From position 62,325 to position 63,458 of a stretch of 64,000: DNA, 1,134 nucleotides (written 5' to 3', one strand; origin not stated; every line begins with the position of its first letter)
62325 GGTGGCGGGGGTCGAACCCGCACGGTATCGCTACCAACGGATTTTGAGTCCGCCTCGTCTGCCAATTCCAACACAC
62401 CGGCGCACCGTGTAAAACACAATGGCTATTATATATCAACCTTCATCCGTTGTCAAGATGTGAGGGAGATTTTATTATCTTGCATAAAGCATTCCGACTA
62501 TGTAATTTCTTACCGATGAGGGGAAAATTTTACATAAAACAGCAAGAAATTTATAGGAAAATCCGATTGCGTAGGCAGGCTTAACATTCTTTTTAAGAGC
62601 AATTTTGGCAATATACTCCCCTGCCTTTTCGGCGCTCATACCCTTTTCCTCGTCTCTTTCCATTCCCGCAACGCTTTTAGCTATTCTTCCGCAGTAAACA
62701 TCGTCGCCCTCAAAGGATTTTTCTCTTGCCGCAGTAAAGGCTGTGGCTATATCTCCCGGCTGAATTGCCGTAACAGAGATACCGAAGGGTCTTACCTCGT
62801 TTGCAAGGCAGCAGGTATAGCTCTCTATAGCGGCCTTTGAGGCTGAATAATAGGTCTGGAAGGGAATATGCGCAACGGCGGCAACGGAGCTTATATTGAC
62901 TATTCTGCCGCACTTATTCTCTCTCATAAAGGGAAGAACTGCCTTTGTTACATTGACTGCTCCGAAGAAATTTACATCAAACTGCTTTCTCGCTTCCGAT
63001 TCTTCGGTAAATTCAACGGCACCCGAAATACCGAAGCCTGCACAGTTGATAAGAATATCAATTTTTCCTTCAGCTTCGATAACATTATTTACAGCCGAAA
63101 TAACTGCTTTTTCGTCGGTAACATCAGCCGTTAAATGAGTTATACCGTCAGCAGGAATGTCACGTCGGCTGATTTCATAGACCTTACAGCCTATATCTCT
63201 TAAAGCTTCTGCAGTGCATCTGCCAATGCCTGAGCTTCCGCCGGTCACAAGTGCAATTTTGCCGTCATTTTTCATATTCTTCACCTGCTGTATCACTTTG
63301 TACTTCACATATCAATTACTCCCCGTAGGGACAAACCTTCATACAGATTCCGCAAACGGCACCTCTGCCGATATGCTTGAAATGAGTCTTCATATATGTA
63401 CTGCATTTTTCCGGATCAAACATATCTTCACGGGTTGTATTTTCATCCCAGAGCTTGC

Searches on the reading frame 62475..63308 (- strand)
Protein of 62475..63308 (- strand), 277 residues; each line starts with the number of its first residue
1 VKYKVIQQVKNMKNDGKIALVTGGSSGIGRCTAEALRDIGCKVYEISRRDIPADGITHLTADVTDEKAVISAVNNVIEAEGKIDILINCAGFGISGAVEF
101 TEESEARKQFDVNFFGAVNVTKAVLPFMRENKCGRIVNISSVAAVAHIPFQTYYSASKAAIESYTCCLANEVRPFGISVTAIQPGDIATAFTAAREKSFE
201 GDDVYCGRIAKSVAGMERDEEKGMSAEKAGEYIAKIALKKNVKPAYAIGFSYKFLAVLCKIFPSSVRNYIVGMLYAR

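Call 29: search_protein_families(library=pfam, proteins=[window:62475-63308:-], max_evalue=0.01)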
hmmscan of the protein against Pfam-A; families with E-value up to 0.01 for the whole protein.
window:62475-63308:- (277 aa): 6 families
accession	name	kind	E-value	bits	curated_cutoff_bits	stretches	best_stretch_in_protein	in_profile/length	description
PF00106.31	adh_short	-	2.5e-47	161.3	26.6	1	17-196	1-191/195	short chain dehydrogenase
PF13561.12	adh_short_C2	-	5.2e-34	118.3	27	1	26-196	6-185/236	Enoyl-(Acyl carrier protein) reductase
PF08659.16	KR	-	4.1e-10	40.3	22.6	1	20-182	4-173/180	KR domain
PF01370.27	Epimerase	-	8e-09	35.7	20.9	1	19-165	1-153/240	NAD dependent epimerase/dehydratase family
PF23441.1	SDR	-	0.00088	19.2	27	0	55-190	62-197/258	SDR-like rossmann domain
PF08643.16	DUF1776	-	0.0067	16.3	25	1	92-190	103-202/294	Fungal family of unknown function (DUF1776)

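Call 45: find_homologous_proteins(query=window:62475-63308:-, max_evalue=1e-40)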
Query window:62475-63308:- (277 aa): 5967 proteins with E <= 1e-40 among 8000 candidates; the best 120 are listed.
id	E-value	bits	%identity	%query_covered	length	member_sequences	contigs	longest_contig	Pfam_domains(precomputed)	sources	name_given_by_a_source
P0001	3.2e-169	579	100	96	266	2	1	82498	PF08659.17,PF13561.13,PF00106.32,PF01370.28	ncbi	-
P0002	1.0e-147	509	87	96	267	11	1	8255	PF08659.17,PF13561.13,PF00106.32,PF01370.28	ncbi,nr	ncbi:MAG: SDR family oxidoreductase [Clostridia bacterium]|nr:SDR family oxidoreductase [Clostridia 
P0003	2.3e-145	501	85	97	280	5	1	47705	PF08659.17,PF13561.13,PF00106.32,PF01370.28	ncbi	-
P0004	5.1e-145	500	85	96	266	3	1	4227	PF08659.17,PF13561.13,PF00106.32,PF01370.28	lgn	-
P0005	6.8e-145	500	86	96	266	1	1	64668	PF08659.17,PF13561.13,PF00106.32,PF01370.28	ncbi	-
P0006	6.9e-144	496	84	99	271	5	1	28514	PF08659.17,PF13561.13,PF00106.32,PF01370.28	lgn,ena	-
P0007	8.5e-144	496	85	96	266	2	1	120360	PF08659.17,PF13561.13,PF00106.32,PF01370.28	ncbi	-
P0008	1.3e-142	492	83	97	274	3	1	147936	PF08659.17,PF13561.13,PF00106.32,PF01370.28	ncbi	-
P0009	5.5e-142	490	86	94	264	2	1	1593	PF08659.17,PF13561.13,PF00106.32,PF01370.28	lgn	-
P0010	6.7e-142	490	85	94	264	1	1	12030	PF08659.17,PF13561.13,PF00106.32,PF01370.28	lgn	-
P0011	8.3e-142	489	86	95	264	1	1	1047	PF08659.17,PF13561.13,PF00106.32,PF01370.28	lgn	-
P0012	1.2e-141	489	84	96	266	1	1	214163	PF08659.17,PF13561.13,PF00106.32,PF01370.28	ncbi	-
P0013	1.3e-141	489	85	94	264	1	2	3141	PF08659.17,PF13561.13,PF00106.32,PF01370.28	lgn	-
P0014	2.4e-141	488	84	96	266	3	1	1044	PF08659.17,PF13561.13,PF00106.32,PF01370.28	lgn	-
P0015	3.6e-141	487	85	94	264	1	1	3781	PF08659.17,PF13561.13,PF00106.32,PF01370.28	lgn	-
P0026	3.0e-139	481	85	94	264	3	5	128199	PF08659.17,PF13561.13,PF00106.32,PF01370.28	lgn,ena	-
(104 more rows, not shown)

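Call 46: find_encoding_contigs(protein=P0003, flank=5000, max_places=2)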
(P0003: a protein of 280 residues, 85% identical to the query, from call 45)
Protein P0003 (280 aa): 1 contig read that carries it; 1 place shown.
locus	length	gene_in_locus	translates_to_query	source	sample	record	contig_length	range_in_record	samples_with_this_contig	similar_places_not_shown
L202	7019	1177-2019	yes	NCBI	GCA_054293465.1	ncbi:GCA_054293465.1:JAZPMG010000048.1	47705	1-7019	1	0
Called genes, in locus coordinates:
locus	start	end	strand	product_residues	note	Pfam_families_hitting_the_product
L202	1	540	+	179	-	?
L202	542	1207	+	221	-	PF00037:Fer4 (faint), PF12837:Fer4_6 (faint), PF12838:Fer4_7, PF13484:Fer4_16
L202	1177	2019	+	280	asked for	PF00106:adh_short, PF01370:Epimerase (weak), PF08659:KR, PF13561:adh_short_C2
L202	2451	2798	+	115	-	-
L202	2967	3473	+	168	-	PF02075:RuvC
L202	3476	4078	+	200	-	PF01330:RuvA_N, PF00633:HHH (faint), PF14520:HHH_5, PF07499:RuvA_C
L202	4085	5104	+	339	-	PF06068:TIP49 (faint), PF01078:Mg_chelatase (faint), PF05496:RuvB_N, PF00004:AAA, PF07728:AAA_5, PF17864:AAA_lid_4, PF05491:WHD_RuvB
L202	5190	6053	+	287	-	PF10672:Methyltrans_SAM, PF03602:Cons_hypoth95 (weak)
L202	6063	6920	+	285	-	PF00005:ABC_tran, PF02463:SMC_N, PF13304:AAA_21 (faint)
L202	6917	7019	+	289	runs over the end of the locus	PF00005:ABC_tran, PF02463:SMC_N (weak), PF13304:AAA_21 (weak)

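Call 47: find_encoding_contigs(protein=P0005, flank=5000, max_places=2)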
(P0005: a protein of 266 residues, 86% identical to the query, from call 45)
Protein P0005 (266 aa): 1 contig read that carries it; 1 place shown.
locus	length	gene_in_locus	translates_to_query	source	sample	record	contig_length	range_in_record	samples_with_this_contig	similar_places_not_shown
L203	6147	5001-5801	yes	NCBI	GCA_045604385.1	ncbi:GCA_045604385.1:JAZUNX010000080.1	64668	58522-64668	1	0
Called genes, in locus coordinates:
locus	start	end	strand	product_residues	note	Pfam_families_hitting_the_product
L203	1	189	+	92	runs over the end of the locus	PF19808:DUF6291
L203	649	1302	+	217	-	PF14602:Hexapep_2 (faint), PF00132:Hexapep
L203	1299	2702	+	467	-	PF01406:tRNA-synt_1e, PF01921:tRNA-synt_1f (faint), PF09334:tRNA-synt_1g, PF00133:tRNA-synt_1 (weak), PF09190:DALR_2, PF23493:CysS_C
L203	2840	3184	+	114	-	-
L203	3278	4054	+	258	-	PF01177:Asp_Glu_race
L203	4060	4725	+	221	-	PF12838:Fer4_7, PF13484:Fer4_16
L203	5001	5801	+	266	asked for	PF00106:adh_short, PF01370:Epimerase, PF08659:KR, PF13561:adh_short_C2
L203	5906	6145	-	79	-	?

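Call 48: find_encoding_contigs(protein=P0007, flank=5000, max_places=2)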
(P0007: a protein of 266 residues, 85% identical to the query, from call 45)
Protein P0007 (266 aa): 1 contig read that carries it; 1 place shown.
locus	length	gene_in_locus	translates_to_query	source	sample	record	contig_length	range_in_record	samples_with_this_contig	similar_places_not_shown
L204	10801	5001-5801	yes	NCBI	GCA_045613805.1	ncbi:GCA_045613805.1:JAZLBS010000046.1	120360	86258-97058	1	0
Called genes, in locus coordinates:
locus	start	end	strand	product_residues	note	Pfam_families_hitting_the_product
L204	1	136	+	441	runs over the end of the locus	PF00919:UPF0004, PF04055:Radical_SAM, PF18693:TRAM_2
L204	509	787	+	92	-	PF19808:DUF6291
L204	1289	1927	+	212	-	PF00132:Hexapep, PF14602:Hexapep_2 (weak)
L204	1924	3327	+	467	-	PF01406:tRNA-synt_1e, PF01921:tRNA-synt_1f (faint), PF09334:tRNA-synt_1g, PF00133:tRNA-synt_1 (weak), PF09190:DALR_2, PF23493:CysS_C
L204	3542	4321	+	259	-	PF01177:Asp_Glu_race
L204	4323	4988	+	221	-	PF00037:Fer4 (faint), PF12838:Fer4_7, PF13484:Fer4_16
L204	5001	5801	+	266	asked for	PF00106:adh_short, PF01370:Epimerase, PF08659:KR, PF13561:adh_short_C2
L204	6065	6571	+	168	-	PF13302:Acetyltransf_3, PF13420:Acetyltransf_4 (weak), PF00583:Acetyltransf_1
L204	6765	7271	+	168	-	PF02075:RuvC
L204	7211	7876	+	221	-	PF01330:RuvA_N, PF00633:HHH (faint), PF14520:HHH_5, PF07499:RuvA_C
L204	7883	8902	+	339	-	PF06068:TIP49 (faint), PF01078:Mg_chelatase (faint), PF05496:RuvB_N, PF00004:AAA, PF07728:AAA_5, PF17864:AAA_lid_4, PF05491:WHD_RuvB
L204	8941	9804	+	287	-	PF10672:Methyltrans_SAM, PF03602:Cons_hypoth95 (weak)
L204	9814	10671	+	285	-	PF00005:ABC_tran, PF02463:SMC_N, PF13304:AAA_21 (faint)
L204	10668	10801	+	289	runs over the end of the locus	PF00005:ABC_tran, PF02463:SMC_N (weak), PF13304:AAA_21 (weak)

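Call 49: find_encoding_contigs(protein=P0008, flank=5000, max_places=2)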
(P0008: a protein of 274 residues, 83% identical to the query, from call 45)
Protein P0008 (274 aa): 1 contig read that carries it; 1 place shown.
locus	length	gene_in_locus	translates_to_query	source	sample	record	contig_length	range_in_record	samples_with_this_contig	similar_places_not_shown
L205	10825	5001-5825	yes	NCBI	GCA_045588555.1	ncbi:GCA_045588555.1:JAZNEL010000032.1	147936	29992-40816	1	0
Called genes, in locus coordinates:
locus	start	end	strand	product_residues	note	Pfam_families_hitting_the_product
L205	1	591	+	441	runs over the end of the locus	PF00919:UPF0004, PF04055:Radical_SAM, PF18693:TRAM_2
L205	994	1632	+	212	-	PF14602:Hexapep_2 (faint), PF00132:Hexapep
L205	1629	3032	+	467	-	PF01406:tRNA-synt_1e, PF01921:tRNA-synt_1f (faint), PF09334:tRNA-synt_1g, PF00133:tRNA-synt_1 (weak), PF09190:DALR_2, PF23493:CysS_C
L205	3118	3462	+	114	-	-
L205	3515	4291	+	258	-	PF01177:Asp_Glu_race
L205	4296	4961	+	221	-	PF12838:Fer4_7, PF13484:Fer4_16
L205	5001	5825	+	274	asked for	PF00106:adh_short, PF01370:Epimerase, PF08659:KR, PF13561:adh_short_C2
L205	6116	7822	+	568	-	PF00561:Abhydrolase_1 (faint)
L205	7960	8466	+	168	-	PF02075:RuvC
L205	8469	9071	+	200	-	PF01330:RuvA_N, PF00633:HHH (faint), PF14520:HHH_5, PF07499:RuvA_C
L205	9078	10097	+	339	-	PF06068:TIP49 (faint), PF01078:Mg_chelatase (faint), PF05496:RuvB_N, PF00004:AAA, PF07728:AAA_5, PF17864:AAA_lid_4, PF05491:WHD_RuvB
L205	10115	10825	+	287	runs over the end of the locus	PF10672:Methyltrans_SAM, PF03602:Cons_hypoth95 (weak)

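Call 53: find_encoding_contigs(protein=P0001, flank=10000, max_places=3)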
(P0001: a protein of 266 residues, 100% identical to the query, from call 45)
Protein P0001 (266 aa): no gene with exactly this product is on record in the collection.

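Call 54: list_cluster_members(proteins=[P0001, P0002])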
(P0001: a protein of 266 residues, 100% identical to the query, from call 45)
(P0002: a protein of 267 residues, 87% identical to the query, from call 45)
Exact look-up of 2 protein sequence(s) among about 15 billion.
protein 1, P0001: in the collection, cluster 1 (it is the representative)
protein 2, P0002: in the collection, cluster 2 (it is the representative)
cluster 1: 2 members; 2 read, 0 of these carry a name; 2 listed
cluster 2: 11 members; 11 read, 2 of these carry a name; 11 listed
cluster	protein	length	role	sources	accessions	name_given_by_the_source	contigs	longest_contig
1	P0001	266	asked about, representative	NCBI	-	-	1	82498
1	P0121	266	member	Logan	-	-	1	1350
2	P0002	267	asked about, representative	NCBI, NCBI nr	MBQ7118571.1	MAG: SDR family oxidoreductase [Clostridia bacterium] | SDR family oxidoreductase [Clostridia bacterium]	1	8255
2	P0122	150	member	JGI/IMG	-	short-subunit dehydrogenase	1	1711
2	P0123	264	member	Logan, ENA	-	-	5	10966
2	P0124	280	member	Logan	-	-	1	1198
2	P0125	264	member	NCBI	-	-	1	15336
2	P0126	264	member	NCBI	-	-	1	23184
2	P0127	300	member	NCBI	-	-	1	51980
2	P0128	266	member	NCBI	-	-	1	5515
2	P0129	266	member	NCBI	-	-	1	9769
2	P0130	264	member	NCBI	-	-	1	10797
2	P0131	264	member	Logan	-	-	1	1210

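Call 55: find_encoding_contigs(protein=P0002, flank=4000, max_places=3)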
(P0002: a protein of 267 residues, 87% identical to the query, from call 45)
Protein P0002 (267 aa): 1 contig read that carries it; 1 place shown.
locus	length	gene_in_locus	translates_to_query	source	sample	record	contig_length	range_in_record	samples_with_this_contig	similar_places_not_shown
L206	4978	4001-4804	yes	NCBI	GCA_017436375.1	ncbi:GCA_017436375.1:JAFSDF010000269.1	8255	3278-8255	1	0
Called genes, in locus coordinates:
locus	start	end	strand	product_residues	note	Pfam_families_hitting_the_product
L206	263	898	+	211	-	PF14602:Hexapep_2 (faint), PF00132:Hexapep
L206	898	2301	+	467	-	PF01406:tRNA-synt_1e, PF01921:tRNA-synt_1f (faint), PF09334:tRNA-synt_1g, PF00133:tRNA-synt_1 (weak), PF09190:DALR_2, PF23493:CysS_C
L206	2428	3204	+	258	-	PF01177:Asp_Glu_race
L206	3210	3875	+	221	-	PF00037:Fer4 (faint), PF12837:Fer4_6 (faint), PF12838:Fer4_7, PF13484:Fer4_16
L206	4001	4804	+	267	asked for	PF00106:adh_short, PF01370:Epimerase, PF08659:KR, PF13561:adh_short_C2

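Call 56: find_encoding_contigs(protein=P0012, flank=4000, max_places=2)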
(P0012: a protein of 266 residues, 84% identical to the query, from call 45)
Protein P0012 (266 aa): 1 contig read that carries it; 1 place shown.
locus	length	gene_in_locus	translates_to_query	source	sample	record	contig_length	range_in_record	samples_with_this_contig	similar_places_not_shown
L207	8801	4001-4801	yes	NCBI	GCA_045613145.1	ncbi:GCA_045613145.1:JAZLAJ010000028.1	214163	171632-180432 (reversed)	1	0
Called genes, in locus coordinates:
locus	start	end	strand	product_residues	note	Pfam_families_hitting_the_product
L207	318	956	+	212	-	PF14602:Hexapep_2 (faint), PF00132:Hexapep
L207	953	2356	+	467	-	PF01406:tRNA-synt_1e, PF01921:tRNA-synt_1f (faint), PF09334:tRNA-synt_1g, PF00133:tRNA-synt_1 (weak), PF09190:DALR_2, PF23493:CysS_C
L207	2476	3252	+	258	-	PF01177:Asp_Glu_race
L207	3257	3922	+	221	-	PF00037:Fer4 (faint), PF12838:Fer4_7, PF13484:Fer4_16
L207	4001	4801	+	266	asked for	PF00106:adh_short, PF01370:Epimerase, PF08659:KR, PF13561:adh_short_C2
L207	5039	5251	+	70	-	-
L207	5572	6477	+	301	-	PF02729:OTCace_N, PF00185:OTCace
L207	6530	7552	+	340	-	PF00988:CPSase_sm_chain, PF00117:GATase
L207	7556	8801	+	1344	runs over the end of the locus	PF25596:CPSase_L_D1, PF02786:CPSase_L_D2, PF02787:CPSase_L_D3, PF25596:CPSase_L_D1, PF02655:ATP-grasp_3, PF02786:CPSase_L_D2, PF07478:Dala_Dala_lig_C, PF15632:ATPgrasp_Ter, +5 more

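Call 57: find_encoding_contigs(protein=P0026, flank=4000, max_places=3)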
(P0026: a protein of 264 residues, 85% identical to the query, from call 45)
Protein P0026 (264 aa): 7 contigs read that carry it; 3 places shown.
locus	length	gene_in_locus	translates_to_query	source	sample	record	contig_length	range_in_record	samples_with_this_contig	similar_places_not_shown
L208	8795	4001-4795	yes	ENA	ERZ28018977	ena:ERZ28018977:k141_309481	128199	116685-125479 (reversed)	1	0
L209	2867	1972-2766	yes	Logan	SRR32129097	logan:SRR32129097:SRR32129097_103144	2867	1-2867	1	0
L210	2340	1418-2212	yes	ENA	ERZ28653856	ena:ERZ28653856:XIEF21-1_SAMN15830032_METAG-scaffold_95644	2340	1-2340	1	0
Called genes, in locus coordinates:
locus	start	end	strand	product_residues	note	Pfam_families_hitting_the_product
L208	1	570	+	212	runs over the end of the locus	PF14602:Hexapep_2 (faint), PF00132:Hexapep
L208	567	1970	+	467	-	PF01406:tRNA-synt_1e, PF01921:tRNA-synt_1f (faint), PF09334:tRNA-synt_1g, PF00133:tRNA-synt_1 (weak), PF09190:DALR_2, PF23493:CysS_C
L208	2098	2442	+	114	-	-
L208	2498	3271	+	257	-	PF01177:Asp_Glu_race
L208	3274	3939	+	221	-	PF00037:Fer4 (faint), PF12838:Fer4_7, PF13484:Fer4_16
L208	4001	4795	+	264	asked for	PF00106:adh_short, PF01370:Epimerase, PF08659:KR, PF13561:adh_short_C2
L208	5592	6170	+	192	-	PF02729:OTCace_N, PF00185:OTCace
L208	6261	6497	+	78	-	PF00185:OTCace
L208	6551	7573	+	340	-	PF00988:CPSase_sm_chain, PF00117:GATase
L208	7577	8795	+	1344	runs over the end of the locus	PF25596:CPSase_L_D1, PF02786:CPSase_L_D2, PF02787:CPSase_L_D3, PF25596:CPSase_L_D1, PF02655:ATP-grasp_3, PF02786:CPSase_L_D2, PF15632:ATPgrasp_Ter, PF02142:MGS, +4 more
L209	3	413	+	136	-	?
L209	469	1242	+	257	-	PF01177:Asp_Glu_race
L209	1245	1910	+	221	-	PF00037:Fer4 (faint), PF12838:Fer4_7, PF13484:Fer4_16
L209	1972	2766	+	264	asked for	PF00106:adh_short, PF01370:Epimerase, PF08659:KR, PF13561:adh_short_C2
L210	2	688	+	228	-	?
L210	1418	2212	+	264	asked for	PF00106:adh_short, PF01370:Epimerase, PF08659:KR, PF13561:adh_short_C2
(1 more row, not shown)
